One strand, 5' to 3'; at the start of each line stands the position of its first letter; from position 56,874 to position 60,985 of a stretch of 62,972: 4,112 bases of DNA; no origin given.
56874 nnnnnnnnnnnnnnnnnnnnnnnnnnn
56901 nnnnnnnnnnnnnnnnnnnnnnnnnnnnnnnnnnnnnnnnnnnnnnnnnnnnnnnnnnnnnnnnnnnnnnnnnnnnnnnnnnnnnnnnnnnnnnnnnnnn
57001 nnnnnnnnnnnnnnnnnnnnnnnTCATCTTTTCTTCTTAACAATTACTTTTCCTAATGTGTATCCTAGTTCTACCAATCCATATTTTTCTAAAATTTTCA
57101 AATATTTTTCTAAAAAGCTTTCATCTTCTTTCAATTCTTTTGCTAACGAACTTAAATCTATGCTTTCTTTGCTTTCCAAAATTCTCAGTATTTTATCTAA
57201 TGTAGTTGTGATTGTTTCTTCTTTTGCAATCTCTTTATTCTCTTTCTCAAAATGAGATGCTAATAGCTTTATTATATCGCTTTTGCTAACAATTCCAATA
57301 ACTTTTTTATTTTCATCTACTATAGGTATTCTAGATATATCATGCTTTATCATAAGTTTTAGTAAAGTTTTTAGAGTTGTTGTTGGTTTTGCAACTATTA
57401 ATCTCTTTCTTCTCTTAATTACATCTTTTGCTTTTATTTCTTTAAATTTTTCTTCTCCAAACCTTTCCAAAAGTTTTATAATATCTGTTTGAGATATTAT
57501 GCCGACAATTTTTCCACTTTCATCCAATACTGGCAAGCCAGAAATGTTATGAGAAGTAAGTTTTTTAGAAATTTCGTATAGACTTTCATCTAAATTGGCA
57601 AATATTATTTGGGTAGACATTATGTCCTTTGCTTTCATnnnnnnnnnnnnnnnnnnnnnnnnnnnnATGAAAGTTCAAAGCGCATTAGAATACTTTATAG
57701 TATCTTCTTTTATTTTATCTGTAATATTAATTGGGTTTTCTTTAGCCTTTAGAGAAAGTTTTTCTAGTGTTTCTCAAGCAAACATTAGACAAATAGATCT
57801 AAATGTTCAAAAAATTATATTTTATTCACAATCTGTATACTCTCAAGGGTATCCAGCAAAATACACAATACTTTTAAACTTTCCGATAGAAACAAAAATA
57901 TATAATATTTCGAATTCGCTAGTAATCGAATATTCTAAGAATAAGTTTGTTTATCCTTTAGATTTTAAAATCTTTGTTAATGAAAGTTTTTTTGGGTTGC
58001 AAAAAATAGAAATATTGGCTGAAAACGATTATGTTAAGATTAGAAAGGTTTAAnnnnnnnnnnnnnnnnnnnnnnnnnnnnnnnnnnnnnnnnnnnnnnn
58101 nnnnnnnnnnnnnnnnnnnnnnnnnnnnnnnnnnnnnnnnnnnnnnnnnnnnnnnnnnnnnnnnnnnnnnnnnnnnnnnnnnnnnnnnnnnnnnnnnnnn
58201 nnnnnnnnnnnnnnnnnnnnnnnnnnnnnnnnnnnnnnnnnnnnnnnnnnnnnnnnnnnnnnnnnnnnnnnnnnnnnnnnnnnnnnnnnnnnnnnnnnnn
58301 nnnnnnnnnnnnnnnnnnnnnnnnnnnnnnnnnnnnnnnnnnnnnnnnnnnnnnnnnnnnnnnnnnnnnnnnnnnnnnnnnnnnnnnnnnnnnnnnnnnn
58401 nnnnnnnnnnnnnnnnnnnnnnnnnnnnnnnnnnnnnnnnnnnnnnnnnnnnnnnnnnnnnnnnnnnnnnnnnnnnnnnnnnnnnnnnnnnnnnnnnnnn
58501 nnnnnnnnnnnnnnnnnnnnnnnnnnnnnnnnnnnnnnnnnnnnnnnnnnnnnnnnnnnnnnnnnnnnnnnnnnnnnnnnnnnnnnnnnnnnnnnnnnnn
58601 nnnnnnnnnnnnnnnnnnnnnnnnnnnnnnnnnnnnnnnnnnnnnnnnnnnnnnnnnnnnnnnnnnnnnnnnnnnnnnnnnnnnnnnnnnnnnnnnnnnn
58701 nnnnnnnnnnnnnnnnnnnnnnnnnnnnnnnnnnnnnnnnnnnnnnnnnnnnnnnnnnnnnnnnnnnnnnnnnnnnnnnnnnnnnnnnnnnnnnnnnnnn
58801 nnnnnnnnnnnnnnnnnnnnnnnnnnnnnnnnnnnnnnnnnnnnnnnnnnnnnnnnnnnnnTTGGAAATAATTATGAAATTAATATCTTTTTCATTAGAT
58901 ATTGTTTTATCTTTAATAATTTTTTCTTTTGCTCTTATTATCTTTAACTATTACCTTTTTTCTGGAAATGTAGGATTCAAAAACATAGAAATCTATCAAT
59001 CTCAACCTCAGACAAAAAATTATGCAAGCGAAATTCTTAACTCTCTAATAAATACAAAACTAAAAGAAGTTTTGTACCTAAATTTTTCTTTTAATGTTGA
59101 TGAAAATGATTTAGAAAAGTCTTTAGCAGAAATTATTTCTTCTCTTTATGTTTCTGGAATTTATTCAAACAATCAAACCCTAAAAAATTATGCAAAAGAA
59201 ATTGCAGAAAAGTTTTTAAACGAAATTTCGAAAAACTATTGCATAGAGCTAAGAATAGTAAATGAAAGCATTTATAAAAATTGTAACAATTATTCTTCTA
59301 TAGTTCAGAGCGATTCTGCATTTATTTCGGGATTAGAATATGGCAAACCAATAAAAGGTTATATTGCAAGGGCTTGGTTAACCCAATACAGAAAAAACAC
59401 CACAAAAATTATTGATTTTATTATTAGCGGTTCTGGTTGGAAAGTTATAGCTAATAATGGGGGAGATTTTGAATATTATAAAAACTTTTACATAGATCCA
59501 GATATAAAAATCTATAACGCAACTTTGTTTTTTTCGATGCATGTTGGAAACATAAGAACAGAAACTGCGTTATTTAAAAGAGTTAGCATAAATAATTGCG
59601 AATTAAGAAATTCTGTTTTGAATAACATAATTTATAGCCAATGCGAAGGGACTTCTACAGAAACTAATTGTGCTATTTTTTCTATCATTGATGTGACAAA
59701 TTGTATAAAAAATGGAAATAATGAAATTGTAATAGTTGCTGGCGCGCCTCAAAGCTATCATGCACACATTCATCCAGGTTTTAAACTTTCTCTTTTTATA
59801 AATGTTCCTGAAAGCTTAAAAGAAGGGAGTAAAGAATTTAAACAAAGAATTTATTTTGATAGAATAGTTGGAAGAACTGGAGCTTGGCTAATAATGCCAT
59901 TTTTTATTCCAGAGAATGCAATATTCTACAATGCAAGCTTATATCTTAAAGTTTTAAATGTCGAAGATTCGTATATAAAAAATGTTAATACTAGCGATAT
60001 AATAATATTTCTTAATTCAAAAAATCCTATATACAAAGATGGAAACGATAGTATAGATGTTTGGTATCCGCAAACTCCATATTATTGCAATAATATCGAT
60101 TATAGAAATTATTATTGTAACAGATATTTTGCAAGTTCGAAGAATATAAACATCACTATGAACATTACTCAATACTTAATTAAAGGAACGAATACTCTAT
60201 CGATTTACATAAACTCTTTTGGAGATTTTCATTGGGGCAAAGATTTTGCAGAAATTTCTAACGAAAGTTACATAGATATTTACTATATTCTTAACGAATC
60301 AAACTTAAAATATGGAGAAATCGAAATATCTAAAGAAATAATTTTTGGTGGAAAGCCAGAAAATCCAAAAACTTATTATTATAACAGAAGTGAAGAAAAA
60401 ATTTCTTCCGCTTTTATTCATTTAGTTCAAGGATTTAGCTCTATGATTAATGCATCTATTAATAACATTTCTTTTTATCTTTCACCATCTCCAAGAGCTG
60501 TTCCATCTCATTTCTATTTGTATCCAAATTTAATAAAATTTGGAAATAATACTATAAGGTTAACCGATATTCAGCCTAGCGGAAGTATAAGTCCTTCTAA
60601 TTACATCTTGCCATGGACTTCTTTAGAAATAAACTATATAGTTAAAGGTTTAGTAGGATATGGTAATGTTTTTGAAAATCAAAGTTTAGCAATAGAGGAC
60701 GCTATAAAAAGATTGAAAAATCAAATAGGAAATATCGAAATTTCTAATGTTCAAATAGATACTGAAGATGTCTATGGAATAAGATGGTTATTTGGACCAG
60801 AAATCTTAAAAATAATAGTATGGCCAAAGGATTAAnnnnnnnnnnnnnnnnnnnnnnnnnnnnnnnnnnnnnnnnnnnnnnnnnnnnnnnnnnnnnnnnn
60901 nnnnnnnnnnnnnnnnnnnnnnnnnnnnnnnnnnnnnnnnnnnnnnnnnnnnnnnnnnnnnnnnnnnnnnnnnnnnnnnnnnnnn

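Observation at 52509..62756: Epd/Tad-like type IV filament locus with a split platform protein and six pilin-like genes, but no prepilin peptidase in view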

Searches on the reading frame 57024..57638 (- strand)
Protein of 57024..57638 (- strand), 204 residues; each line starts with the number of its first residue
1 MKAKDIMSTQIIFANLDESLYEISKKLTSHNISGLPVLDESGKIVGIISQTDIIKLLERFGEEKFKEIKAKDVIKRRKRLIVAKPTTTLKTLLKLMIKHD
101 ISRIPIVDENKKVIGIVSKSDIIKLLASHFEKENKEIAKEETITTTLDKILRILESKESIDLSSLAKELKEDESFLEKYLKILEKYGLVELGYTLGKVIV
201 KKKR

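Call 6: search_protein_families(library=pfam, proteins=[window:57024-57638:-], max_evalue=0.1)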
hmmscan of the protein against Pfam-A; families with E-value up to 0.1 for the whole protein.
window:57024-57638:- (204 aa): 15 families
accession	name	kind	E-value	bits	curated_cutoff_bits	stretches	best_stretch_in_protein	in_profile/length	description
PF00571.33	CBS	-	1.6e-33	115.2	24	2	3-58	1-56/57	CBS domain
PF01022.26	HTH_5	-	5.1e-05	23.5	22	1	149-190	6-46/47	Bacterial regulatory protein, arsR family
PF25212.1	HVO_A0114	-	0.0015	18.7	27.6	1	142-192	19-69/84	HVO_A0114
PF01047.28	MarR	-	0.0016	18.7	24.6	1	149-190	7-48/59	MarR family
PF05239.21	PRC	-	0.0026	18.2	21.2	1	29-53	6-28/78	PRC-barrel domain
PF00862.26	GT-B_Sucrose_synth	-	0.0073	15.6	23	0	29-84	96-149/290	Sucrose synthase first GT-B domain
PF23526.1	AprA_N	-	0.013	16.1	27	1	149-189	25-65/67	AprA N-terminal domain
PF08279.18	HTH_11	-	0.015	15.6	25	1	147-187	2-43/55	HTH domain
PF09012.17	FeoC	-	0.018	15.6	21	0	147-190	2-45/69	FeoC like transcriptional regulator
PF23846.1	Cache_WalK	-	0.019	15.8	27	0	90-119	3-32/92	WalK sensor protein kinase Chache domain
PF01795.25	Methyltransf_5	-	0.031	14.2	27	1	43-94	136-186/309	MraW methylase family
PF04157.22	EAP30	-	0.036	14.2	26.8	1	39-189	105-215/219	EAP30/Vps36 family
PF02082.26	Rrf2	-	0.07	13.7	30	0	153-190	17-54/132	Iron-dependent Transcriptional regulator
PF17203.10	sCache_3_2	-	0.075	13.6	28.4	0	34-49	108-123/140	Single cache domain 3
PF22979.2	HTH_69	-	0.098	13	27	0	140-190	5-57/69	Winged helix-turn-helix domain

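Call 7: search_protein_families(library=ncbifam, proteins=[window:57024-57638:-], max_evalue=0.1)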
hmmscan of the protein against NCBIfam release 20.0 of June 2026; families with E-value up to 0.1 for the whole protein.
window:57024-57638:- (204 aa): 37 families (the best 25 are shown)
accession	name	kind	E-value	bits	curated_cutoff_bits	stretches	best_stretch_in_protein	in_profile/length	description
NF041552.1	TF_PrdR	equivalog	6.9e-17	61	795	1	2-137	7-136/577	sigma-54 dependent transcriptional regulator PrdR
NF053603.1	HhpR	exception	2.8e-16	59.5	520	2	4-57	225-278/282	CBS domain-containing high hydrostatic pressure regulator HhpR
NF011447.0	PRK14869.2-3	equivalog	9.3e-16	57.5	522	2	2-59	69-126/540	putative manganese-dependent inorganic diphosphatase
TIGR00400.1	mgtE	equivalog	6.4e-15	54.8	232.75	2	3-70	197-264/450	magnesium transporter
NF041630.1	CBS_CbpB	equivalog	6.9e-15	55.2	125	2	27-124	37-133/143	cyclic-di-AMP-binding protein CbpB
NF038279.1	TF_CBS_SpxR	exception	4.3e-14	52.1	600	2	64-135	245-314/427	CBS-HotDog domain-containing transcription factor SpxR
NF011448.0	PRK14869.2-4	equivalog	3.4e-13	48.8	562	2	77-163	81-163/563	putative manganese-dependent inorganic diphosphatase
TIGR01302.1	IMP_dehydrog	equivalog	4e-13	49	481.5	1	5-134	84-206/450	IMP dehydrogenase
NF053863.1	DS11_antiphage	equivalog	1.3e-12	47.4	260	2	76-152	81-159/305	CBS domain-containing anti-phage protein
NF053704.1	TransRegCcpNBacil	equivalog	1.7e-12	47.2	260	1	1-128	75-204/208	transcriptional regulator CcpN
NF011443.0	PRK14869.1-5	equivalog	8.1e-12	44.3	335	2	69-152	70-153/546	putative manganese-dependent inorganic diphosphatase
NF011445.0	PRK14869.2-1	equivalog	1.6e-11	43.4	483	2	69-156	69-148/548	putative manganese-dependent inorganic diphosphatase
NF011441.0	PRK14869.1-3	equivalog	1e-10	40.9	753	2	84-157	82-150/548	putative manganese-dependent inorganic diphosphatase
TIGR01186.1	proV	subfamily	1.2e-10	41.1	326.6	2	79-128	311-359/363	betaine/proline/choline family ABC transporter ATP-binding protein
NF011442.0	PRK14869.1-4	equivalog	3.5e-10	38.9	400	2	81-157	81-152/543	putative manganese-dependent inorganic diphosphatase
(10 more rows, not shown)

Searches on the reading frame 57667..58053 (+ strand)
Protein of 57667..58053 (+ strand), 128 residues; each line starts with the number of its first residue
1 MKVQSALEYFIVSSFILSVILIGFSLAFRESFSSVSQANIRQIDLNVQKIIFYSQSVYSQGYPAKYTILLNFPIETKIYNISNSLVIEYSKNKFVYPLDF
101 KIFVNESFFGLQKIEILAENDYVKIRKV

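Call 6: search_protein_families(library=pfam, proteins=[window:57667-58053:+], max_evalue=0.1)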
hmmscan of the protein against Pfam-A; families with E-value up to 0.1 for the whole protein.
window:57667-58053:+ (128 aa): 0 families

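Call 7: search_protein_families(library=ncbifam, proteins=[window:57667-58053:+], max_evalue=0.1)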
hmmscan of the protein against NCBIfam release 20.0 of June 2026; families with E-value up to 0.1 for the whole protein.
window:57667-58053:+ (128 aa): 0 families

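Call 79: predict_structure(protein=window:57667-58053:+)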
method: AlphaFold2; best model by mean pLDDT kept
length: 128 residues; sequences in the alignment: 1
mean_pLDDT: 51.4   pTM: 0.31
mean pLDDT of the five models: 51.4, 50.1, 49.9, 47.1, 37.1
residues with pLDDT >= 90: 14; 70-90: 9; 50-70: 33; < 50: 72
segments of 3 or more residues with pLDDT < 50: 31-69, 99-128
pLDDT, mean of each block of 10 residues (from residue 1): 78 94 72 38 31 33 41 52 62 59 38 37 28
secondary structure, 60 per line:
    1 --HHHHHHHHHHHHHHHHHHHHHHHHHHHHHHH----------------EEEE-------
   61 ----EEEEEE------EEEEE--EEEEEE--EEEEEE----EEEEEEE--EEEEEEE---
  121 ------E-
elements in order: H3-33 E50-53 E65-70 E77-81 E84-89 E92-97 E102-108 E111-117

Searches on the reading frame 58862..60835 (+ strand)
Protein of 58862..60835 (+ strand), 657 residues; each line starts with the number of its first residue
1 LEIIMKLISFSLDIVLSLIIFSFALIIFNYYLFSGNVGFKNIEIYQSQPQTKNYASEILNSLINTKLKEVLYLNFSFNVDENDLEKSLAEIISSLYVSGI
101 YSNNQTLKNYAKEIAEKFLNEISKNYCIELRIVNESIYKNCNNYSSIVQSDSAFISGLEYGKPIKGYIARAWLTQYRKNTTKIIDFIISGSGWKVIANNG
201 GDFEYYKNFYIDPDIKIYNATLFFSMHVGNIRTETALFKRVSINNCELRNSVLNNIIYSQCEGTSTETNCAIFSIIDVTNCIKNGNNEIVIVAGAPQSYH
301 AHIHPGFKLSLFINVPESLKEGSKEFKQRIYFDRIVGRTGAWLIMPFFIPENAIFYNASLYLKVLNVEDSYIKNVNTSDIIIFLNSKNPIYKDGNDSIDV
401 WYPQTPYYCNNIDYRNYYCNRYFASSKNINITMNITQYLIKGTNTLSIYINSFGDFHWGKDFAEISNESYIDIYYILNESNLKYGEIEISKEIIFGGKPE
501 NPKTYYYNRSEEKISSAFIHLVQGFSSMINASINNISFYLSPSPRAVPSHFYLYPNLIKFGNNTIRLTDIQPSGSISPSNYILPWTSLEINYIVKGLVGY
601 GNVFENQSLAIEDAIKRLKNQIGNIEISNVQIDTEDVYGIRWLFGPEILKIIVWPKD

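Call 6: search_protein_families(library=pfam, proteins=[window:58862-60835:+], max_evalue=0.1)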
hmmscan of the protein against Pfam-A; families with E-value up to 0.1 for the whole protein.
window:58862-60835:+ (657 aa): 0 families

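Call 7: search_protein_families(library=ncbifam, proteins=[window:58862-60835:+], max_evalue=0.1)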
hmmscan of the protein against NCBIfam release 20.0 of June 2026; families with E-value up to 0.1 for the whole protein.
window:58862-60835:+ (657 aa): 0 families

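Call 64: search_protein_families(library=pfam, alignment_id=A2, max_evalue=0.001)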
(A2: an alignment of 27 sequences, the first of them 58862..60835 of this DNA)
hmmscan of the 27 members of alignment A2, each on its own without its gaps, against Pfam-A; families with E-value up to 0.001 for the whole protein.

A. member 1, window:58862-60835:+ (657 aa): 0 families

B. families by the number of members that match (of 27 scanned): 9 families
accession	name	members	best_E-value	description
PF13519.12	VWA_2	8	8.9e-11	von Willebrand factor type A domain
PF00092.34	VWA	6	1.8e-14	von Willebrand factor type A domain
PF13768.12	VWA_3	2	0.00015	von Willebrand factor type A domain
PF21471.3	Reelin_subrepeat-B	1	7.8e-18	Reelin subrepeat B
PF14741.12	GH114_assoc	1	4.7e-05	N-terminal glycosyl-hydrolase-114-associated domain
PF23959.1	DUF7288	1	5.9e-05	Family of unknown function (DUF7288)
PF14870.12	PSII_BNR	1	0.00012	Photosynthesis system II assembly factor YCF48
PF22585.3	Sialidase-like_CBM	1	0.00012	Sialidase-like, CBM domain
PF23923.1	DUF7262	1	0.00042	Family of unknown function (DUF7262)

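Call 67: find_homologous_proteins(query=window:58874-60835:+, max_evalue=0.00001)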
Query window:58874-60835:+ (653 aa): 7 proteins with E <= 0.00001 among 8000 candidates.
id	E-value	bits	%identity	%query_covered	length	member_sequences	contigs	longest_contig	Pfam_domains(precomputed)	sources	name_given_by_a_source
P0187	0.0e+0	1458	100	100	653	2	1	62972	-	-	-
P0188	0.0e+0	1334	89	100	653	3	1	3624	-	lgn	-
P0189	0.0e+0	1063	72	100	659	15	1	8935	-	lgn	-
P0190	0.0e+0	1040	69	100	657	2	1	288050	-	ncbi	ncbi:MAG: hypothetical protein QXT34_02135 [Candidatus Aenigmatarchaeota archaeon]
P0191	1.2e-207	710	54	99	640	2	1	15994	-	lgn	-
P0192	8.4e-205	700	55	93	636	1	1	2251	-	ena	-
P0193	9.5e-160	551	46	99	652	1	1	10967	-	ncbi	-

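Call 74: predict_structure(alignment_id=A3)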
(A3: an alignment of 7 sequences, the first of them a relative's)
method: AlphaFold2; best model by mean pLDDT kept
length: 653 residues; sequences in the alignment: 7
mean_pLDDT: 62.5   pTM: 0.52
mean pLDDT of the five models: 62.5, 58.7, 57.8, 51.4, 47.0
residues with pLDDT >= 90: 11; 70-90: 242; 50-70: 224; < 50: 176
segments of 3 or more residues with pLDDT < 50: 1-6, 26-47, 157-160, 171-179, 181-196, 293-295, 315-318, 365-374, 382-384, 387-421, 450-456, 476-482, 519-524, 536-545, 566-578, 621-623, 630-642
pLDDT, mean of each block of 10 residues (from residue 1): 50 71 52 31 42 84 72 64 83 73 85 87 82 82 68 50 55 47 44 53 81 77 58 76 86 64 63 87 83 52 67 53 81 64 71 84 49 54 48 26 29 33 70 72 62 49 86 57 57 61 70 62 59 51 52 77 56 43 63 52 73 61 52 41 72 71
secondary structure, 60 per line:
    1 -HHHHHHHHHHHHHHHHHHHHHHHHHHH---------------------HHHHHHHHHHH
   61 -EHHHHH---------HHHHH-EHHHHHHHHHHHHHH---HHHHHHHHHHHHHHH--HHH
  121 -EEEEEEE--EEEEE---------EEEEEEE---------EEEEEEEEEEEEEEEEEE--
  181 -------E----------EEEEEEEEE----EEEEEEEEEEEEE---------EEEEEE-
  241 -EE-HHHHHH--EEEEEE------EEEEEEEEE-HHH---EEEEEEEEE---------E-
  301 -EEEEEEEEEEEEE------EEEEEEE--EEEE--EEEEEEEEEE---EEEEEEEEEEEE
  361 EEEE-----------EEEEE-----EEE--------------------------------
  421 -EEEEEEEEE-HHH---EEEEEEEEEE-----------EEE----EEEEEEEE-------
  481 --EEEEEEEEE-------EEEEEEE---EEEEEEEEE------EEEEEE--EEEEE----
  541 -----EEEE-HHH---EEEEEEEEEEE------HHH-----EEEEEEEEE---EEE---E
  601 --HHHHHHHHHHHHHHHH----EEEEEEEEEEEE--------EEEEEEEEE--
elements in order (helices of 4 or more, strands of 3 or more residues): H2-28 H50-60 H63-67 H77-81 H84-97 H101-115 E122-128 E131-135 E145-151 E161-178 E199-207 E212-224 E234-239 H245-250 E253-258 E265-273 E281-289 E302-314 E321-327 E330-333 E336-345 E349-364 E376-380 E386-388 E422-430 E438-447 E459-461 E466-473 E483-491 E499-505 E509-517 E524-529 E532-536 E546-549 E557-567 E582-590 E594-596 H603-618 E623-634 E643-651

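Call 77: fold_search(model_id=the predicted structure, library=pdb)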
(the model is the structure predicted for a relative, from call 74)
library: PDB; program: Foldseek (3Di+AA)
matches with E <= 10: 674; with E <= 0.001: 13
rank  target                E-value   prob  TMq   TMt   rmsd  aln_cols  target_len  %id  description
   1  8qqh_BBB              8.9e-07  0.98  0.11  0.08  23.2       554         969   11  Structure of beta-galactosidase from Desulfurococcus amyloliticus (released 2024-08-14)
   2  8qqh_AAA              1.3e-06  0.99  0.12  0.09  23.9       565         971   12  Structure of beta-galactosidase from Desulfurococcus amyloliticus (released 2024-08-14)
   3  3j31_P                3.0e-06  0.99  0.13  0.20  23.5       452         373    9  Life in the extremes: atomic structure of Sulfolobus Turreted Icosahedral Virus (released 2013-05-01)
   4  4ind_A                5.8e-06  0.99  0.14  0.22  23.3       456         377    9  The Triple Jelly Roll Fold and Turret Assembly in an Archaeal Virus (released 2013-01-23)
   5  3a7q_A                2.1e-05  0.94  0.14  0.13  25.2       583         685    8  Structural basis for specific recognition of reelin by its receptors (released 2010-03-23)
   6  3w5n                  2.3e-05  0.90  0.12  0.08  25.9       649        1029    9  Crystal Structure of Streptomyces avermitilis alpha-L-rhamnosidase complexed with L-rhamnose (released 2013-03-20)
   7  3w5m                  3.5e-05  0.85  0.12  0.08  26.5       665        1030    9  Crystal Structure of Streptomyces avermitilis alpha-L-rhamnosidase (released 2013-03-20)
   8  6a48                  1.4e-04  0.69  0.12  0.12  22.9       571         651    8  Crystal structure of reelin N-terminal region (released 2019-06-19)
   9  5b4x_A                4.1e-04  0.77  0.14  0.13  23.6       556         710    9  Crystal structure of the ApoER2 ectodomain in complex with the Reelin R56 fragment (released 2017-04-26)
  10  9vla_A                5.9e-04  0.89  0.14  0.16  21.3       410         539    8  Crystal structure of PNGase Bb in complex with MUXF glycopeptide (released 2026-02-18)
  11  8hif_F2               6.2e-04  0.69  0.12  0.15  14.1       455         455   10  One asymmetric unit of Singapore grouper iridovirus capsid (released 2023-04-19)
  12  4e8c_B                8.9e-04  0.72  0.09  0.10  19.2       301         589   12  Crystal structure of streptococcal beta-galactosidase in complex with galactose (released 2012-05-30)
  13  4e8c_A                9.4e-04  0.82  0.10  0.11  19.6       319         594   12  Crystal structure of streptococcal beta-galactosidase in complex with galactose (released 2012-05-30)
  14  7vrn_B                1.0e-03  0.33  0.12  0.17  22.9       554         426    8  Structure of infectious bursal disease virus Gt strain (released 2022-03-30)
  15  7vrn_I                1.2e-03  0.41  0.14  0.19  22.4       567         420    8  Structure of infectious bursal disease virus Gt strain (released 2022-03-30)
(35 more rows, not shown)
